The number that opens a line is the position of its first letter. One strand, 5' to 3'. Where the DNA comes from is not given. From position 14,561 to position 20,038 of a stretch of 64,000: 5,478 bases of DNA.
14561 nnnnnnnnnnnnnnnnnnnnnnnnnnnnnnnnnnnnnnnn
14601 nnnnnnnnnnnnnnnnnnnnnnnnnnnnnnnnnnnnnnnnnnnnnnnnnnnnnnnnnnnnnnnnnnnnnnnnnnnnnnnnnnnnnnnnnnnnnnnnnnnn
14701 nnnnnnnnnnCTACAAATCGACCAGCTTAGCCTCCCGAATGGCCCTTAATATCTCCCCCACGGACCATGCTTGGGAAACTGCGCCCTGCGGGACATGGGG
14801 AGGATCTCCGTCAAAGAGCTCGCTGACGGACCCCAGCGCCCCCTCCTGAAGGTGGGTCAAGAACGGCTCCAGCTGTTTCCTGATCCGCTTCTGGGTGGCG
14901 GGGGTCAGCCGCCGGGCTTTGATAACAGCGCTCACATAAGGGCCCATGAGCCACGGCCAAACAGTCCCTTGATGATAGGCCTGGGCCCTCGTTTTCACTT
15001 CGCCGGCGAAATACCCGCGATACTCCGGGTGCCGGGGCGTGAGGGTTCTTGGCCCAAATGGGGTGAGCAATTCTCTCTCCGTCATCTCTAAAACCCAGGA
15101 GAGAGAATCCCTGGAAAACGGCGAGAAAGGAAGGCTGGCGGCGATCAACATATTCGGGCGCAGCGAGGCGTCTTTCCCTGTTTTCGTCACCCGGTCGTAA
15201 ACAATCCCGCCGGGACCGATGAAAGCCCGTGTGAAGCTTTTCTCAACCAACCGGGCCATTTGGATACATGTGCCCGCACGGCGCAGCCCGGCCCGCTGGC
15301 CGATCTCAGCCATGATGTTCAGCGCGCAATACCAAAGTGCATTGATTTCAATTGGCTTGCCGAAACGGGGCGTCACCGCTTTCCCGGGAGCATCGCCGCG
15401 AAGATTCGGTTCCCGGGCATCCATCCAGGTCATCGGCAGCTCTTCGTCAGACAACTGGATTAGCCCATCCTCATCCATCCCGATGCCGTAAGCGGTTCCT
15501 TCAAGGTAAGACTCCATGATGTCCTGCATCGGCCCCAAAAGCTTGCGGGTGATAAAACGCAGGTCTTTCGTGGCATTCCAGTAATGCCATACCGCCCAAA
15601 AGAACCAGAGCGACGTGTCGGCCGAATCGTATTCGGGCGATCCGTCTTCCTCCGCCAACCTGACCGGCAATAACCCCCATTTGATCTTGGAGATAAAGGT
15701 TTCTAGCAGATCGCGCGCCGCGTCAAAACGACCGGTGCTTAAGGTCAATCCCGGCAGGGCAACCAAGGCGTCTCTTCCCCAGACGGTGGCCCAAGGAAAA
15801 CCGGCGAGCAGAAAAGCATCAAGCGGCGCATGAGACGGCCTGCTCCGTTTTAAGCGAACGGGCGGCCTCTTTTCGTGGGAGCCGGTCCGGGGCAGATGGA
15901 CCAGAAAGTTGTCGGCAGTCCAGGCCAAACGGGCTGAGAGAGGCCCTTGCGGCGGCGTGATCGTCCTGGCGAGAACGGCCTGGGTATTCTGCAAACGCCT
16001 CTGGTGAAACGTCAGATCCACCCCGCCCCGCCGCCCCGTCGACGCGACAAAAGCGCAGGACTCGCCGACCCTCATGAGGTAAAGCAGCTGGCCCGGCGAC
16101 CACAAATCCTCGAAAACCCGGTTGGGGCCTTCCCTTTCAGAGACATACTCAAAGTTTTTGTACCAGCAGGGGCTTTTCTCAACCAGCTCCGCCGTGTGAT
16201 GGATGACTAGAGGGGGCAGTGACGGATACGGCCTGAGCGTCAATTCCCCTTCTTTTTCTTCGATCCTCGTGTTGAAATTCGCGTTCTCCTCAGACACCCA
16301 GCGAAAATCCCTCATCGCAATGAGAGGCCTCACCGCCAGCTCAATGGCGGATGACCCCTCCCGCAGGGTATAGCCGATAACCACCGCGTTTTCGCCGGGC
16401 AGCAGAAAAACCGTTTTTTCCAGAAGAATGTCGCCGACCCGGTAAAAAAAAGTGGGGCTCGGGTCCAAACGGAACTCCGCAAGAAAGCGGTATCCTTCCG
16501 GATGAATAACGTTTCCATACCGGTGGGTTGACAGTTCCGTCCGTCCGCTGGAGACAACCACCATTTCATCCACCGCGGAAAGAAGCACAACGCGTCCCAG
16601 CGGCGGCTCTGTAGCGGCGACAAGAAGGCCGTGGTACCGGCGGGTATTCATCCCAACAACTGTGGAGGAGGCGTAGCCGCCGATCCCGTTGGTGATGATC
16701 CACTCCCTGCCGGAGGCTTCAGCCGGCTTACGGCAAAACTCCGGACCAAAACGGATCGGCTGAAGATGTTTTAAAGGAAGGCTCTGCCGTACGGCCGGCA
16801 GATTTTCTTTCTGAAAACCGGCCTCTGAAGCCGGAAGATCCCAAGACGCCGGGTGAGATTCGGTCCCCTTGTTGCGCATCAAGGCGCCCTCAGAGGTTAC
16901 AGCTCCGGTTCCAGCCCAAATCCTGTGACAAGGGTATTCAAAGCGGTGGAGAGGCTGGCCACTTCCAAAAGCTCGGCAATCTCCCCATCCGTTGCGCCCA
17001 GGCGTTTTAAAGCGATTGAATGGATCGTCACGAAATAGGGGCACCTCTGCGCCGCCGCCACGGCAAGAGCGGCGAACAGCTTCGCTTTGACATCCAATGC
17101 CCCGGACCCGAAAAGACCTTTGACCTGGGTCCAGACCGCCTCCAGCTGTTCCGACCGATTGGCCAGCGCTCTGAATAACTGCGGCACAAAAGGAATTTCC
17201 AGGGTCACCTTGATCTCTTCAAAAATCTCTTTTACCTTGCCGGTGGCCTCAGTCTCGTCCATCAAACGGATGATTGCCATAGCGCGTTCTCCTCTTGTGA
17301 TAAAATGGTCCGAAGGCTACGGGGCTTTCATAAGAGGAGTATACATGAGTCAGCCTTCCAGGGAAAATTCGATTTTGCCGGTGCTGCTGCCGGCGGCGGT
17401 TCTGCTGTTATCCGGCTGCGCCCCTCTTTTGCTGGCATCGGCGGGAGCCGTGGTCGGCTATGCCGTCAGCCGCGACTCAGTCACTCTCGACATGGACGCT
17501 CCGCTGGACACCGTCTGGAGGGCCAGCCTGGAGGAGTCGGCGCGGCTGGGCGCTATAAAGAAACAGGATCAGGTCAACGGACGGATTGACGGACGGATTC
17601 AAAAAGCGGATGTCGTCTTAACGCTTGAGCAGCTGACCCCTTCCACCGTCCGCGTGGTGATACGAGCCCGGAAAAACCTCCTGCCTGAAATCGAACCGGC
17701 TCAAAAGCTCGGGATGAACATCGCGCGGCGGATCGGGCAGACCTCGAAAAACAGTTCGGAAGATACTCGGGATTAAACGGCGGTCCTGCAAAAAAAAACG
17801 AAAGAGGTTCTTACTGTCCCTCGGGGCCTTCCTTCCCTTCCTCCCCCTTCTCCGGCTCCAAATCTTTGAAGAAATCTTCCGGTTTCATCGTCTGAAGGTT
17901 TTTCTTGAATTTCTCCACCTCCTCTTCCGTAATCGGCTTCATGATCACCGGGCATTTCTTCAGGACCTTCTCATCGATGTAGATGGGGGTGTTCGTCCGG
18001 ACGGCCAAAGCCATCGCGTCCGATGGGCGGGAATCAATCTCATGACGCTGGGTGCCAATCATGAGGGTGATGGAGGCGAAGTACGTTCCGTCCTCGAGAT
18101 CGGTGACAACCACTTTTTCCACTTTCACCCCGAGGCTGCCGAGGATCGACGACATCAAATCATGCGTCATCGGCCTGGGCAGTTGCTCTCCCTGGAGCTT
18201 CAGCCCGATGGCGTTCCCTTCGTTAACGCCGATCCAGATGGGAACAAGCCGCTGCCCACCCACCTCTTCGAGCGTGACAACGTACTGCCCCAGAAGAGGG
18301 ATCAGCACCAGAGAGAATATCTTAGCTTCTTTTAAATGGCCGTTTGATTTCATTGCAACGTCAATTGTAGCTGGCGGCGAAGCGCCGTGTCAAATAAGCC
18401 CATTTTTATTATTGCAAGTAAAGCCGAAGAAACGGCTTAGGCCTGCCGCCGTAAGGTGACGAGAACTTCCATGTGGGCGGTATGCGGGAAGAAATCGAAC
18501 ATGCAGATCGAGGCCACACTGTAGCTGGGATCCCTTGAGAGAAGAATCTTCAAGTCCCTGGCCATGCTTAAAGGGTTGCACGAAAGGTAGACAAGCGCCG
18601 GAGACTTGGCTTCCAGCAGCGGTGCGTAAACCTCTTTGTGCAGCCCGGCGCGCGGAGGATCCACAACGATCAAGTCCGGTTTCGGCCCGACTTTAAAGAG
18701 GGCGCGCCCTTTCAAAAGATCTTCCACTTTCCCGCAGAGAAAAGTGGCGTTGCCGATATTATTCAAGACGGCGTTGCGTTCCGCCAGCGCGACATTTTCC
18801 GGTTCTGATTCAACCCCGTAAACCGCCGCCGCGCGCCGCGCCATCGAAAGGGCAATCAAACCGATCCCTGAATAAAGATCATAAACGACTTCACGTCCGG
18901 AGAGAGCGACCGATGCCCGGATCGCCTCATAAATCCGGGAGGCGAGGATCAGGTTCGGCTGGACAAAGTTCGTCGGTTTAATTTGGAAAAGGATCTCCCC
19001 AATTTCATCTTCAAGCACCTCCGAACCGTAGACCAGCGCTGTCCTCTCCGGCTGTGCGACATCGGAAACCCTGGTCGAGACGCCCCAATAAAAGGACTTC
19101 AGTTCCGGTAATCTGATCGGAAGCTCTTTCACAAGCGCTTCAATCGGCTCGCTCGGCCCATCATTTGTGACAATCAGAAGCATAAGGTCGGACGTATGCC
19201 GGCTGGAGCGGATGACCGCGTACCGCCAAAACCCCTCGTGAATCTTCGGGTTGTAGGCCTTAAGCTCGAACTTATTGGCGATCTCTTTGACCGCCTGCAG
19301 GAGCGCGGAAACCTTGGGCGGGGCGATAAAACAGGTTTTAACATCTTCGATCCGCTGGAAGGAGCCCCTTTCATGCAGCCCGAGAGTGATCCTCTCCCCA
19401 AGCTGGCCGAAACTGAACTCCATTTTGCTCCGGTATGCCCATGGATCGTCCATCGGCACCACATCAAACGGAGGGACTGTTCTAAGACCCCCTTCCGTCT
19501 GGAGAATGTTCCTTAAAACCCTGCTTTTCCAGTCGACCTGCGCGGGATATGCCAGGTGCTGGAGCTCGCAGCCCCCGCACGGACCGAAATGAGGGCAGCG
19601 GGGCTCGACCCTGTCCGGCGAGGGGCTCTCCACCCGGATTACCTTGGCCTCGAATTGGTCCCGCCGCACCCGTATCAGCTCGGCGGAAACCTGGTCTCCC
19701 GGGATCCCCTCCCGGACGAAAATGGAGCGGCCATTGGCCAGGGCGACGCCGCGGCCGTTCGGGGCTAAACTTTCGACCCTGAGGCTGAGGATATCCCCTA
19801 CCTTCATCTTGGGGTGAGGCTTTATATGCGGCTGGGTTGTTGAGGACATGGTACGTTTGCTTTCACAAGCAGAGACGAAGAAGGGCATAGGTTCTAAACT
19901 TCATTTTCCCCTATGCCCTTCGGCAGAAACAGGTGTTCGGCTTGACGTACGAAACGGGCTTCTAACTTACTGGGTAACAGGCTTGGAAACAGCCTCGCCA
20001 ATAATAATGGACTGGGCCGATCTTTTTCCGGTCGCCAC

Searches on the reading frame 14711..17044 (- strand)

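Call 59: search_protein_families(library=pfam, proteins=[window:14711-17044:-], max_evalue=0.00001)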
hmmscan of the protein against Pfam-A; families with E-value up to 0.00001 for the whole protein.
window:14711-17044:- (777 aa): 2 families
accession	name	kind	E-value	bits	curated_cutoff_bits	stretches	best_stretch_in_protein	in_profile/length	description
PF06202.20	GDE_C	-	6.6e-103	344.9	21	1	412-767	18-367/367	Amylo-alpha-1,6-glucosidase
PF12439.13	GDE_N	-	8.8e-70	235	27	1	113-329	1-217/219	Glycogen debranching enzyme N terminal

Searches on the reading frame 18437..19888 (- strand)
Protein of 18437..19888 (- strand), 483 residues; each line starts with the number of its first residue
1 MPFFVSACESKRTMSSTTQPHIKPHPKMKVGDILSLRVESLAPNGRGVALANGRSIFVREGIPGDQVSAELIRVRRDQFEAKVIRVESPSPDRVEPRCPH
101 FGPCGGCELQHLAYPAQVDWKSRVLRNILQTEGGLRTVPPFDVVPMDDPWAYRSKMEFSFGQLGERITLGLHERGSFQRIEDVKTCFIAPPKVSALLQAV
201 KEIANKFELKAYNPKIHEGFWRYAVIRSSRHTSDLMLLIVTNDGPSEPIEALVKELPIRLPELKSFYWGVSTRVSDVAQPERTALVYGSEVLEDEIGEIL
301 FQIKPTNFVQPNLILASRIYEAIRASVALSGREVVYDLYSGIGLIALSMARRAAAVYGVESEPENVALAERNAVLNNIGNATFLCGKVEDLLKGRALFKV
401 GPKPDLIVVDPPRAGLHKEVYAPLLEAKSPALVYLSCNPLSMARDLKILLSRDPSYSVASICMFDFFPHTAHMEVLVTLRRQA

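Call 59: search_protein_families(library=pfam, proteins=[window:18437-19888:-], max_evalue=0.00001)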
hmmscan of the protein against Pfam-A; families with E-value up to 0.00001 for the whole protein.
window:18437-19888:- (483 aa): 3 families
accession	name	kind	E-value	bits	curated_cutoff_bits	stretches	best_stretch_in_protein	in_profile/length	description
PF05958.17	tRNA_U5-meth_tr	-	1e-18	67.9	23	1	297-481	168-356/357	tRNA (Uracil-5-)-methyltransferase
PF02475.24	TRM5-TYW2_MTfase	-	7.2e-07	29.7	28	1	324-382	29-89/164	TRM5/TYW2 methyltransferase domain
PF09445.16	Methyltransf_15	-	2.5e-06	27.6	22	1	333-416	2-84/165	RNA cap guanine-N2 methyltransferase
